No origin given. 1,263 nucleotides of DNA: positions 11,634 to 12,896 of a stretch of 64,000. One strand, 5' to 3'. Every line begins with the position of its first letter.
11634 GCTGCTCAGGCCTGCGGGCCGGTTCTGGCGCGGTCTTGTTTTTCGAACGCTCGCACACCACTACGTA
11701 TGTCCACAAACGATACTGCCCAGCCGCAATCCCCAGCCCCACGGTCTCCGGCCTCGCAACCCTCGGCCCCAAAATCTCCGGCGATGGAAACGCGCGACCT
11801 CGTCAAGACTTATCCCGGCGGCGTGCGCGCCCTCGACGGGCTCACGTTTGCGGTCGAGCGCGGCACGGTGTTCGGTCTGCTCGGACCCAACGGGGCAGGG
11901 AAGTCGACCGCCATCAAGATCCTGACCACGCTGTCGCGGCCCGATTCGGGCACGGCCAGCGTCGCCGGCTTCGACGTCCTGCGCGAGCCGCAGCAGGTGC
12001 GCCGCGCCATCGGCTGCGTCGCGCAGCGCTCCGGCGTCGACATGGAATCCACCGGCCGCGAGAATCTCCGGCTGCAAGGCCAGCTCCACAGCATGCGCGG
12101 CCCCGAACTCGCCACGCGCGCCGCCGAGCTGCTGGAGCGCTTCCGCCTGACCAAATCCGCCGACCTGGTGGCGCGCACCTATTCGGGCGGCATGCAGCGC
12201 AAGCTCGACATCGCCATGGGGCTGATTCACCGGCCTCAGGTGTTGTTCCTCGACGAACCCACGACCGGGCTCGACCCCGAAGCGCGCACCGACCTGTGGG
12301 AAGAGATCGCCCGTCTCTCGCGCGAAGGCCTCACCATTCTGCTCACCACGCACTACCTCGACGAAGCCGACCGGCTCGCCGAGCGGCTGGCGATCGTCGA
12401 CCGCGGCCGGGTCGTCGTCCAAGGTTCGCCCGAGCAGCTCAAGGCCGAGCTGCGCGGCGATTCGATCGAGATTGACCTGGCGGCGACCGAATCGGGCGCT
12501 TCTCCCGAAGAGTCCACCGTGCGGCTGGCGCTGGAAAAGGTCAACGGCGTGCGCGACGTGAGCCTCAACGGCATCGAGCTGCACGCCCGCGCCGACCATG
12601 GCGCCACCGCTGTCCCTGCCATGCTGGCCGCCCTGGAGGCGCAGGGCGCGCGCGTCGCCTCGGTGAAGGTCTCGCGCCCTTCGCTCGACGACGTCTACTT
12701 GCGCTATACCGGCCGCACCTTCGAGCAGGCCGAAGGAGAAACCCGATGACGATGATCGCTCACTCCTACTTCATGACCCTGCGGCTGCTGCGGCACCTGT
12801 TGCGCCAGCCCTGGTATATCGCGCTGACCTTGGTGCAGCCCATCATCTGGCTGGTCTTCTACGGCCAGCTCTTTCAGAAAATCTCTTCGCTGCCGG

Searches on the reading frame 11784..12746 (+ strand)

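Call 79: search_protein_families(library=pfam, proteins=[window:11784-12746:+], max_evalue=0.000001)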
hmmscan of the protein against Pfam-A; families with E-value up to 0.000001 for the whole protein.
window:11784-12746:+ (321 aa): 3 families
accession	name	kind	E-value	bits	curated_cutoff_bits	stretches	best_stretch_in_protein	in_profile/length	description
PF00005.33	ABC_tran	-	7.7e-30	104.7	25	1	17-161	1-137/137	ABC transporter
PF13304.12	AAA_21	-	2e-16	61.4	27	1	126-190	231-298/304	AAA domain, putative AbiEii toxin, Type IV TA system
PF13732.12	DrrA1-3_C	-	8.1e-09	36.5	27.4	1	214-309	1-81/81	ATP-binding protein DrrA1-3-like, C-terminal domain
